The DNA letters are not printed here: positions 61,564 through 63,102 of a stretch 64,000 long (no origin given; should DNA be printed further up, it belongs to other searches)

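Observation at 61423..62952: Radical SAM/SPASM maturase with a tightly coupled small upstream ORF: candidate peptide-modification (RiPP-like) pair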

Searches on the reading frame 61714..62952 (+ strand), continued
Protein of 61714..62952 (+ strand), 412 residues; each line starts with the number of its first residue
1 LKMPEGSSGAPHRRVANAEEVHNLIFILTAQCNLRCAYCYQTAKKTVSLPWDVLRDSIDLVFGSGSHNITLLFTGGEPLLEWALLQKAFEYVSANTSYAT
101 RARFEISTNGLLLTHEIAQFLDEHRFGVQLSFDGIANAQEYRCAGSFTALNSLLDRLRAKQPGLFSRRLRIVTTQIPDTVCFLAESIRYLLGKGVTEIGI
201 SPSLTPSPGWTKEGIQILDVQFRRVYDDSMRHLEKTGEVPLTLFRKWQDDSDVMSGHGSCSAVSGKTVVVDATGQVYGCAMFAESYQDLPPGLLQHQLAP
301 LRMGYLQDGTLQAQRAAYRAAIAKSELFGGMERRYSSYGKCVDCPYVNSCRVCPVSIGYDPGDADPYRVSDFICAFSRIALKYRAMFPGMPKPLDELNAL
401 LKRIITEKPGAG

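Call 31: search_protein_families(library=ncbifam, proteins=[L062:4986-6017:+, L050:4998-6056:+, L053:2978-4075:+, L046:4787-4990:+, L053:2600-2881:+, L076:4566-4775:+, L087:5754-5987:+, L001:3145-3456:+], max_evalue=0.1)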
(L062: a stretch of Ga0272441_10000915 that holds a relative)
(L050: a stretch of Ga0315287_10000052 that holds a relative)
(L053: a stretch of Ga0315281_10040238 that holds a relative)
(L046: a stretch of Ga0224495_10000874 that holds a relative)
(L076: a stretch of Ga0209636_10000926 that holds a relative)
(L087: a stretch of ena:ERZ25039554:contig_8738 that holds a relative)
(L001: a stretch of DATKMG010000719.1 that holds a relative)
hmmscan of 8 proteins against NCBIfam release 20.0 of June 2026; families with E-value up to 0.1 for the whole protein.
L062:4986-6017:+ (343 aa): 64 families (the best 25 are shown)
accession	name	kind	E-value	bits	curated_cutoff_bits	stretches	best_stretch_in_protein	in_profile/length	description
NF047865.1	rSAM_PapB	equivalog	1.3e-28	100.2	340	1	5-253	4-272/330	PapB family radical SAM/SPASM ranthipeptide maturase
TIGR04068.1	rSAM_ocin_clost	equivalog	2.3e-19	69.7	500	1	3-115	83-208/462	Cys-rich peptide radical SAM maturase CcpM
TIGR03906.1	quino_hemo_SAM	equivalog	1.3e-18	66.9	453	2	4-113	94-216/467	quinohemoprotein amine dehydrogenase maturation protein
TIGR03978.1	rSAM_paired_1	equivalog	2.2e-18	66.3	370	1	5-120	84-212/466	His-Xaa-Ser system radical SAM maturase HxsB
TIGR04064.1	rSAM_nif11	equivalog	2.8e-18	65.9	518.7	1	5-118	79-206/459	nif11-like peptide radical SAM maturase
TIGR03974.1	rSAM_six_Cys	equivalog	8e-13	48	425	2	9-113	102-219/451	thioether cross-link-forming SCIFF peptide maturase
NF038283.1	viperin_w_prok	equivalog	1.1e-11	44.4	180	1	8-117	6-123/281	viperin family antiviral radical SAM protein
NF035951.1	rSAM_RumMC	equivalog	2e-11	43.3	720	1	5-111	113-232/510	RumMC family radical SAM sactipeptide maturase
TIGR04115.1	rSAM_Cxxx_rpt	equivalog_domain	2.5e-11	43.7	350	1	6-311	4-325/359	radical SAM peptide maturase, CXXX-repeat target family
NF040492.1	not_ScfB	exception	4.3e-11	42.4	855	2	10-111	101-215/450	ScfB-related radical SAM/SPASM orphan maturase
TIGR04280.1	geopep_mat_rSAM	hypoth_equivalog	2.9e-10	39.7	400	1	7-95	87-186/428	geopeptide radical SAM maturase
TIGR04133.1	rSAM_w_lipo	hypoth_equivalog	5.8e-10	38.6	425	1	3-169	23-199/350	TIGR04133 family radical SAM/SPASM protein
NF038170.1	lachnocin_rSAM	equivalog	9.9e-10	37.8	550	1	4-115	76-200/440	lachnocin radical SAM maturase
TIGR04545.1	rSAM_ahbD_hemeb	equivalog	1.2e-09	38.1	500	1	6-169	2-172/339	heme b synthase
TIGR04163.1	rSAM_cobopep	equivalog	1.5e-09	37.1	375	1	10-116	70-185/428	peptide-modifying radical SAM enzyme CbpB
TIGR03942.1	sulfatase_rSAM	equivalog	2.6e-09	36.6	349.45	1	12-171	9-188/363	anaerobic sulfatase maturase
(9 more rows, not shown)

L050:4998-6056:+ (352 aa): 69 families (the best 25 are shown)
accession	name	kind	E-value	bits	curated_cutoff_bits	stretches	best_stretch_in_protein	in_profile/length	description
NF047865.1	rSAM_PapB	equivalog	1.3e-32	113.4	340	1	3-254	2-271/330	PapB family radical SAM/SPASM ranthipeptide maturase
TIGR04064.1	rSAM_nif11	equivalog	1.9e-24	86.2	518.7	1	3-126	77-206/459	nif11-like peptide radical SAM maturase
TIGR04068.1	rSAM_ocin_clost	equivalog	3.1e-23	82.4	500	1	2-139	82-233/462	Cys-rich peptide radical SAM maturase CcpM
TIGR03974.1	rSAM_six_Cys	equivalog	2.3e-22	79.5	425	1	5-140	98-246/451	thioether cross-link-forming SCIFF peptide maturase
TIGR03906.1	quino_hemo_SAM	equivalog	5.2e-22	78.1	453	1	3-125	93-222/467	quinohemoprotein amine dehydrogenase maturation protein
TIGR03978.1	rSAM_paired_1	equivalog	1.3e-17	63.7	370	1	6-125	84-209/466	His-Xaa-Ser system radical SAM maturase HxsB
TIGR04115.1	rSAM_Cxxx_rpt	equivalog_domain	2.4e-17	63.5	350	1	7-257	5-278/359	radical SAM peptide maturase, CXXX-repeat target family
TIGR04148.1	GG_samocin_CFB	equivalog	2.6e-16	59.8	300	1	2-122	15-149/411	radical SAM peptide maturase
NF040492.1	not_ScfB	exception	2.1e-15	56.6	855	1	6-145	97-249/450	ScfB-related radical SAM/SPASM orphan maturase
NF038170.1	lachnocin_rSAM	equivalog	3.8e-15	55.7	550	1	2-125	74-204/440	lachnocin radical SAM maturase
NF035951.1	rSAM_RumMC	equivalog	1.2e-13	50.6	720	1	2-117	110-232/510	RumMC family radical SAM sactipeptide maturase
TIGR04280.1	geopep_mat_rSAM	hypoth_equivalog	6.6e-13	48.4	400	1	6-149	86-241/428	geopeptide radical SAM maturase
NF038283.1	viperin_w_prok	equivalog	9.3e-12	44.7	180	1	10-126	8-126/281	viperin family antiviral radical SAM protein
NF041707.1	rSAM_YhhB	equivalog_domain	1.5e-11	43.8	445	1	6-143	4-157/369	cyclophane-forming radical SAM/SPASM peptide maturase YhhB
TIGR03942.1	sulfatase_rSAM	equivalog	3.4e-11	42.8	349.45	1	10-134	7-144/363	anaerobic sulfatase maturase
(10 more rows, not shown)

L053:2978-4075:+ (365 aa): 64 families (the best 25 are shown)
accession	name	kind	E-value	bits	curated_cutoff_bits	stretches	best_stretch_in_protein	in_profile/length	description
NF047865.1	rSAM_PapB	equivalog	5.6e-34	117.8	340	1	1-281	2-289/330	PapB family radical SAM/SPASM ranthipeptide maturase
TIGR04068.1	rSAM_ocin_clost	equivalog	2.3e-24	86.1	500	1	2-128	84-224/462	Cys-rich peptide radical SAM maturase CcpM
TIGR03906.1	quino_hemo_SAM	equivalog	6e-22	77.9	453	1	2-125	94-230/467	quinohemoprotein amine dehydrogenase maturation protein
TIGR04064.1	rSAM_nif11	equivalog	7.7e-22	77.6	518.7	1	2-122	78-206/459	nif11-like peptide radical SAM maturase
TIGR04115.1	rSAM_Cxxx_rpt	equivalog_domain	6.1e-19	68.7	350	1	3-316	3-325/359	radical SAM peptide maturase, CXXX-repeat target family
TIGR03978.1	rSAM_paired_1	equivalog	4e-18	65.4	370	1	6-121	87-209/466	His-Xaa-Ser system radical SAM maturase HxsB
TIGR03974.1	rSAM_six_Cys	equivalog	1.1e-16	60.7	425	1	3-117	98-219/451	thioether cross-link-forming SCIFF peptide maturase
TIGR04148.1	GG_samocin_CFB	equivalog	1.2e-16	60.9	300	1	4-119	19-148/411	radical SAM peptide maturase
TIGR04280.1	geopep_mat_rSAM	hypoth_equivalog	5.4e-15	55.3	400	1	4-114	86-202/428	geopeptide radical SAM maturase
NF038170.1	lachnocin_rSAM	equivalog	8.6e-14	51.2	550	1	2-120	76-201/440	lachnocin radical SAM maturase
NF038283.1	viperin_w_prok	equivalog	1.5e-13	50.5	180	1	8-124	8-126/281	viperin family antiviral radical SAM protein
NF035951.1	rSAM_RumMC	equivalog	2.3e-13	49.7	720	1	4-114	114-231/510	RumMC family radical SAM sactipeptide maturase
NF040492.1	not_ScfB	exception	2.8e-13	49.5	855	1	3-172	96-279/450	ScfB-related radical SAM/SPASM orphan maturase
TIGR03942.1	sulfatase_rSAM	equivalog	4.1e-13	49.1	349.45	1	10-121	9-129/363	anaerobic sulfatase maturase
NF041298.1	rSAM_mat_DynA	equivalog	5.7e-12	45.3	450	1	9-134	8-144/356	dynobactin maturation radical SAM/SPASM protein DynA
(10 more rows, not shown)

L046:4787-4990:+ (67 aa): 1 family
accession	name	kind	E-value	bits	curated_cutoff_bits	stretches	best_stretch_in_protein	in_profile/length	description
TIGR01875.1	cas_MJ0381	subfamily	0.069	12.2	67.3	1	21-62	185-225/240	DevR family CRISPR-associated autoregulator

L053:2600-2881:+ (93 aa): 0 families

L076:4566-4775:+ (69 aa): 0 families

L087:5754-5987:+ (77 aa): 1 family
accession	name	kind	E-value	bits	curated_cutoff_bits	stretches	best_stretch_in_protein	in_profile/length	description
NF041623.1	KwaB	equivalog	0.082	12.1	200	1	16-70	209-262/306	anti-phage protein KwaB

L001:3145-3456:+ (103 aa): 0 families

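Call 32: find_encoding_contigs(protein=P0006, flank=4000, max_places=1)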
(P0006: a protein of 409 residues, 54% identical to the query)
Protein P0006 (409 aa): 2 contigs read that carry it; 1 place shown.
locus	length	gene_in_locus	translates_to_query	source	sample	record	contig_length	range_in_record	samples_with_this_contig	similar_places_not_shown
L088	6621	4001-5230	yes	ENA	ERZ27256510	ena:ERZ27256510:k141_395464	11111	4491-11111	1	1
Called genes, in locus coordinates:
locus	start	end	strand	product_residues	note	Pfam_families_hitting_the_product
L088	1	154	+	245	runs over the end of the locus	-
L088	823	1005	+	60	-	-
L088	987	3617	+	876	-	PF00069:Pkinase, PF07714:PK_Tyr_Ser-Thr, PF07676:PD40, PF26549:Tricorn_N, PF26550:Tricorn_2nd (weak), PF07676:PD40, PF26550:Tricorn_2nd, PF26549:Tricorn_N, +6 more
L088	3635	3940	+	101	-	-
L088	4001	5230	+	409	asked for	PF04055:Radical_SAM, PF13353:Fer4_12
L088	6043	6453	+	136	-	PF00702:Hydrolase, PF13419:HAD_2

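Call 33: find_encoding_contigs(protein=P0014, flank=4000, max_places=1)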
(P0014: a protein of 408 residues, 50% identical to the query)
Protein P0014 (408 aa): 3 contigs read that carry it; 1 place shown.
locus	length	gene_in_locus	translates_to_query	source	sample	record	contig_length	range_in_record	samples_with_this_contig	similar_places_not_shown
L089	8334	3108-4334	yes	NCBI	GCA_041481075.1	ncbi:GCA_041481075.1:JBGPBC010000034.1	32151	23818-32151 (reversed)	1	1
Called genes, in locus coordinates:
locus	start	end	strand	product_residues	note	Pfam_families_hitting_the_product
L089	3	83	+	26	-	?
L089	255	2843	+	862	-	PF00069:Pkinase, PF07714:PK_Tyr_Ser-Thr, PF03109:ABC1, PF26549:Tricorn_N, PF26550:Tricorn_2nd, PF26549:Tricorn_N, PF07676:PD40, PF26550:Tricorn_2nd, +6 more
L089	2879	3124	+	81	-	-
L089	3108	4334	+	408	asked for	PF04055:Radical_SAM, PF13353:Fer4_12 (weak)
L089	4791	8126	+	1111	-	PF13620:CarboxypepD_reg, PF07715:Plug (weak), PF25183:OMP_b-brl_4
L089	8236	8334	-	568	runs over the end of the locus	-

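Call 34: find_encoding_contigs(protein=P0016, flank=4000, max_places=1)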
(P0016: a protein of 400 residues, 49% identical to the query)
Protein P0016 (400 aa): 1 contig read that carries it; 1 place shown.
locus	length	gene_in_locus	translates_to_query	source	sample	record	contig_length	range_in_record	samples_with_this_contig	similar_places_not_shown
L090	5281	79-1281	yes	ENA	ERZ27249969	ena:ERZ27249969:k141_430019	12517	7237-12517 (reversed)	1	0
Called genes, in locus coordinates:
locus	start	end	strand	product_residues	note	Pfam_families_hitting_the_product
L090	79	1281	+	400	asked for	PF04055:Radical_SAM, PF13353:Fer4_12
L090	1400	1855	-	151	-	PF07366:SnoaL, PF12680:SnoaL_2, PF14534:DUF4440 (weak)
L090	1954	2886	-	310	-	PF01073:3Beta_HSD (faint), PF01370:Epimerase, PF05368:NmrA, PF13460:NAD_binding_10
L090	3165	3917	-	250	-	PF08241:Methyltransf_11, PF08242:Methyltransf_12, PF13649:Methyltransf_25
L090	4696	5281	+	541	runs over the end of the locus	PF12708:Pect-lyase_RHGA_epim, PF00295:Glyco_hydro_28, PF13229:Beta_helix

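Call 35: find_encoding_contigs(protein=P0008, flank=4000, max_places=1)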
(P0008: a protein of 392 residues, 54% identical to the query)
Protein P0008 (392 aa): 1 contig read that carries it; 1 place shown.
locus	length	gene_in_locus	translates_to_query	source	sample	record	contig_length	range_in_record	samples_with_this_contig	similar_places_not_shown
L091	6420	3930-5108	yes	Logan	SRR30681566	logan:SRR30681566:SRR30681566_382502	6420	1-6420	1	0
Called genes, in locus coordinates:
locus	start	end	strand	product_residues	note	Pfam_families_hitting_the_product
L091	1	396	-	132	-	?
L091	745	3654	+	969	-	PF00486:Trans_reg_C, PF00069:Pkinase, PF07714:PK_Tyr_Ser-Thr, PF03109:ABC1, PF26549:Tricorn_N, PF07676:PD40, PF26550:Tricorn_2nd, PF07676:PD40, +8 more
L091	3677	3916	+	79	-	-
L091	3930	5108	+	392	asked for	PF04055:Radical_SAM, PF13353:Fer4_12 (weak)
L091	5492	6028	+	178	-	-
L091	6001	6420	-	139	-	?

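Call 41: search_solved_structures(query=A1, max_evalue=0.001)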
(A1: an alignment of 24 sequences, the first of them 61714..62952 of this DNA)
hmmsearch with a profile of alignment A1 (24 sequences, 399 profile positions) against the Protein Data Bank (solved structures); distinct sequences matched with E-value up to 0.001: 24.
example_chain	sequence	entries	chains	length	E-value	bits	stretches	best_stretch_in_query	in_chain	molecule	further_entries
5wgg_A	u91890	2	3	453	2.2e-28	102.7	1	4-271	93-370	Radical SAM domain protein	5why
4k36_A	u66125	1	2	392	5e-22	81.7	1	16-269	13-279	Anaerobic sulfatase-maturating enzyme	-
4k37_A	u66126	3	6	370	7.1e-22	81.2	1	16-269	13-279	Anaerobic sulfatase-maturating enzyme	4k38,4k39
8vpo_A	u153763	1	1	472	1.1e-20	77.3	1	4-145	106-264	Radical SAM core domain-containing protein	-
9gm3_A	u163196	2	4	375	3.9e-19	72.2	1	5-152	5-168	ChlB radical SAM domain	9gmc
9dfn_A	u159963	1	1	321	6.2e-10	41.9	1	10-105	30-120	Radical SAM core domain-containing protein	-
9dfu_A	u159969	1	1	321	1.2e-09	41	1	13-105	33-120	Radical SAM core domain-containing protein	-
6b4c_A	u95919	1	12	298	1.3e-08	37.6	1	15-127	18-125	Viperin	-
9dgw_A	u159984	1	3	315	1.4e-08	37.5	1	15-127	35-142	Radical SAM core domain-containing protein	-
9dfw_A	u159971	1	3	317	1.4e-08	37.4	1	15-127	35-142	Radical SAM core domain-containing protein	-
7n7i_A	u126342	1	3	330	1.6e-08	37.3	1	15-127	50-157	Viperin-like enzyme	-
7n7h_A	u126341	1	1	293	3.1e-08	36.3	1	14-103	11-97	VIPERIN-LIKE ENZYME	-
6q2p_A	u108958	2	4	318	1.1e-07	34.5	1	12-138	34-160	Radical S-adenosyl methionine domain-containing protein 2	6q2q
5vsl_A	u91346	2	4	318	1.1e-07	34.5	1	12-138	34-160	Radical S-adenosyl methionine domain-containing protein 2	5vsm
8wm2_A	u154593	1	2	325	8.8e-06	28.2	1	14-156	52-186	Fe-S radical SAM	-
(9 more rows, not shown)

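Call 50: predict_structure(alignment_id=A1)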
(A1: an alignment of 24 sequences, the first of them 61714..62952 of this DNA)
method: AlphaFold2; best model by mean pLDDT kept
length: 412 residues; sequences in the alignment: 24
mean_pLDDT: 86.3   pTM: 0.85
mean pLDDT of the five models: 86.3, 85.4, 84.6, 83.9, 80.6
residues with pLDDT >= 90: 227; 70-90: 148; 50-70: 10; < 50: 27
segments of 3 or more residues with pLDDT < 50: 1-17, 251-258
pLDDT, mean of each block of 10 residues (from residue 1): 36 47 91 84 87 92 84 94 97 86 95 98 98 95 94 98 97 95 98 97 86 94 98 94 83 46 83 92 82 84 85 85 84 91 89 86 87 95 92 77 70 43
secondary structure, 60 per line:
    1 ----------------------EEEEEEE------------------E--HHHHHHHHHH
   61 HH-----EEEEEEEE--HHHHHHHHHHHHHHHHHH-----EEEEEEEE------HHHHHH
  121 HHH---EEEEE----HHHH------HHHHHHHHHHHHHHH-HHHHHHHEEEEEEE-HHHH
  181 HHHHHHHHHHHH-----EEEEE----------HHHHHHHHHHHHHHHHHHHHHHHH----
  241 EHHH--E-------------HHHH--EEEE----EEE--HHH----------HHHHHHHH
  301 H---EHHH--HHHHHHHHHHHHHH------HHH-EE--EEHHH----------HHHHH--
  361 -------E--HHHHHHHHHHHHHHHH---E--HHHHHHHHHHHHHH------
elements in order: E23-29 H51-62 E68-75 H78-95 E101-108 H115-123 E127-131 H136-139 H146-160 H162-168 E169-175 H177-192 E198-202 H213-236 H261-264 E267-270 E275-277 H293-301 H311-324 H354-358 H371-386 H393-406

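Call 53: fold_search(model_id=the predicted structure, library=pdb)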
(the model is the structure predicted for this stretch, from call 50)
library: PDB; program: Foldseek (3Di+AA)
matches with E <= 10: 1182; with E <= 0.001: 48
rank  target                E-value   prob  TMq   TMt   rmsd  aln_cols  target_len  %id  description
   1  5wgg_A                1.0e-15  1.00  0.66  0.63   5.1       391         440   17  Structural Insights into Thioether Bond Formation in the Biosynthesis of Sactipeptides (released 2017-07-26)
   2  5why_B                1.2e-15  1.00  0.63  0.62   5.5       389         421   16  Structural Insights into Thioether Bond Formation in the Biosynthesis of Sactipeptides (released 2017-07-26)
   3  5why_A                4.9e-15  1.00  0.63  0.62   5.5       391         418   17  Structural Insights into Thioether Bond Formation in the Biosynthesis of Sactipeptides (released 2017-07-26)
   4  4k37_B                8.2e-15  1.00  0.66  0.74   4.2       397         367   17  Native anSMEcpe with bound AdoMet (released 2013-05-08)
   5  4k38_A                1.6e-14  1.00  0.67  0.74   5.7       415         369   17  Native anSMEcpe with bound AdoMet and Kp18Cys peptide (released 2013-05-08)
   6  4k38_B                1.9e-14  1.00  0.67  0.75   4.2       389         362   18  Native anSMEcpe with bound AdoMet and Kp18Cys peptide (released 2013-05-08)
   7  4k36_A                2.2e-14  1.00  0.69  0.74   4.0       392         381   17  His6 tagged anSMEcpe with bound AdoMet (released 2013-05-08)
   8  4k39_A                2.6e-14  1.00  0.67  0.75   5.4       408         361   18  Native anSMEcpe with bound AdoMet and Cp18Cys peptide (released 2013-05-08)
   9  4k37_A                2.7e-14  1.00  0.66  0.74   5.7       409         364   17  Native anSMEcpe with bound AdoMet (released 2013-05-08)
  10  4k36_B                5.5e-14  1.00  0.65  0.73   4.4       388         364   18  His6 tagged anSMEcpe with bound AdoMet (released 2013-05-08)
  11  4k39_B                9.7e-14  1.00  0.66  0.74   4.6       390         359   17  Native anSMEcpe with bound AdoMet and Cp18Cys peptide (released 2013-05-08)
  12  9gm3_C                1.4e-13  1.00  0.59  0.65   6.9       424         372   16  Crystal structure of the complex formed between the radical SAM protein ChlB and the leader region of its precursor su (released 2025-06-25)
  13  9gm3_A                9.6e-13  1.00  0.60  0.65   6.7       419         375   16  Crystal structure of the complex formed between the radical SAM protein ChlB and the leader region of its precursor su (released 2025-06-25)
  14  9gmc_C                1.5e-12  1.00  0.63  0.69   5.8       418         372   15  Crystal structure of the complex formed between the radical SAM protein ChlB and the R3A mutant of ChlA (released 2025-06-25)
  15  9gmc_A                1.8e-12  1.00  0.60  0.65   6.7       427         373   15  Crystal structure of the complex formed between the radical SAM protein ChlB and the R3A mutant of ChlA (released 2025-06-25)
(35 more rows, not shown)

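Call 55: list_cluster_members(proteins=[P0001, P0121])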
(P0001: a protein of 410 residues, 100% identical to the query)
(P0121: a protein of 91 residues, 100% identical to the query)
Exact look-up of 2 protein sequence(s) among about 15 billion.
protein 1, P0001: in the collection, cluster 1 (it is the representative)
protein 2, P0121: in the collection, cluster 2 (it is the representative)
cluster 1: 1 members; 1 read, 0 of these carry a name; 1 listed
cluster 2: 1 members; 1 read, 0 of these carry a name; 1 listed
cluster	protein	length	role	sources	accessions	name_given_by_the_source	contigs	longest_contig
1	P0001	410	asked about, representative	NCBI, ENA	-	-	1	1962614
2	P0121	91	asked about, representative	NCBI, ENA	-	-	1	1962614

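Call 63: search_protein_representatives(protein=window:61720-62952:+)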
Query: 410 residues. Proteins with E-value up to 0.001 (for the whole library): 14458; up to 1e-10: 2411; up to 1e-30: 317. The best 150 are listed.
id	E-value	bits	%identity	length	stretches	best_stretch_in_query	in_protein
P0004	5.7e-137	473.6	54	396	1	16-400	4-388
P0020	5.5e-116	404.4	49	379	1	16-387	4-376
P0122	1.3e-103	363.7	45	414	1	20-395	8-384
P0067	1.6e-101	356.9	45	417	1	14-392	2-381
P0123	1.8e-101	356.7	47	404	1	22-388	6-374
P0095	8.4e-98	344.6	45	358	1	48-399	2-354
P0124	2.4e-93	329.9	43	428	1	15-387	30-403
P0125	2.4e-91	323.3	40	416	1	19-387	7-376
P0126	1.4e-89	317.5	41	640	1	15-395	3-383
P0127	4.2e-89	315.9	45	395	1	12-386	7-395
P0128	6.7e-89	315.2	43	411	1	17-389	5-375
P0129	1.4e-88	314.2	42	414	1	17-393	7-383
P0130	2.3e-88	313.5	43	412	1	17-395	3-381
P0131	2.3e-88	313.5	42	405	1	18-395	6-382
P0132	4.6e-88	312.5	44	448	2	25-246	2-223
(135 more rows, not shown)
